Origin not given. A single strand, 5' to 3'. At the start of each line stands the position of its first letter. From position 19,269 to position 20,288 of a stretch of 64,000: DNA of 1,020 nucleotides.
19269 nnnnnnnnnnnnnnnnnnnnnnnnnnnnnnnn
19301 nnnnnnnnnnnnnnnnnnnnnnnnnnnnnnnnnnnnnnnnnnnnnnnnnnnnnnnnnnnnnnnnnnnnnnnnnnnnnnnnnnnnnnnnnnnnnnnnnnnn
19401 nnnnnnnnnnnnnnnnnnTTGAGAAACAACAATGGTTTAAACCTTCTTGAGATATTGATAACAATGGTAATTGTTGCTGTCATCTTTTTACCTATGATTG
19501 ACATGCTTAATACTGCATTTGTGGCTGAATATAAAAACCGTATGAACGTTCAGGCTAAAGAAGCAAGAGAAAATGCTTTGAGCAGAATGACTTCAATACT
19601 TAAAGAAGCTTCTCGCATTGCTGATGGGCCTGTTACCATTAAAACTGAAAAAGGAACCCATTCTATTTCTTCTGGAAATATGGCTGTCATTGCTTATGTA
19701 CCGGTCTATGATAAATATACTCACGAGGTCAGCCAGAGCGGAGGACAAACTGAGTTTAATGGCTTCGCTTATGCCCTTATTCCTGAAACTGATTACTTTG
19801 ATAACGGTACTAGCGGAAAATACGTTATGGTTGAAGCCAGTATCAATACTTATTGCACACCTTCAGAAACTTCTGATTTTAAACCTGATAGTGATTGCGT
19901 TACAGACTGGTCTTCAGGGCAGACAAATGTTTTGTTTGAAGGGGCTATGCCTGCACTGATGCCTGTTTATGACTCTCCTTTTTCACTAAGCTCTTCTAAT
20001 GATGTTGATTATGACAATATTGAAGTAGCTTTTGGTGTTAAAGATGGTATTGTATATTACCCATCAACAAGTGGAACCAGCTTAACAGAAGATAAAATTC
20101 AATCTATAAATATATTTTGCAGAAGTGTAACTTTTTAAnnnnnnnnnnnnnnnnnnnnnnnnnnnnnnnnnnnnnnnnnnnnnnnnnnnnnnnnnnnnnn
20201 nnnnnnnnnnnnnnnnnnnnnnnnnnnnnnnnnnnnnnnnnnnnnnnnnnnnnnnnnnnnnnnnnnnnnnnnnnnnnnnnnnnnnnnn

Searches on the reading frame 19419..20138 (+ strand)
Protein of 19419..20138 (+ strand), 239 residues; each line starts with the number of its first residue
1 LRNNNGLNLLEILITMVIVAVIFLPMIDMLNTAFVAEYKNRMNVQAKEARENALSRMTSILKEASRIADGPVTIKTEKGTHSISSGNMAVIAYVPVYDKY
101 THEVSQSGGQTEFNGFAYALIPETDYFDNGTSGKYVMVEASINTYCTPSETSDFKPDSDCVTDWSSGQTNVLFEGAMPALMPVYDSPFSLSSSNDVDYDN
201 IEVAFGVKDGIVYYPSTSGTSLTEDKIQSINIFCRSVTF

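Call 10: search_protein_families(library=pfam, proteins=[window:19419-20138:+], max_evalue=0.01)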
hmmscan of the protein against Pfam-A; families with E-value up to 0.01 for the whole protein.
window:19419-20138:+ (239 aa): 1 family
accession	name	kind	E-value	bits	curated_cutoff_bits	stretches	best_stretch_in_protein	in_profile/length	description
PF07963.17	N_methyl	-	0.0062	16.5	21.2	1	1-25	1-25/27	Prokaryotic N-terminal methylation motif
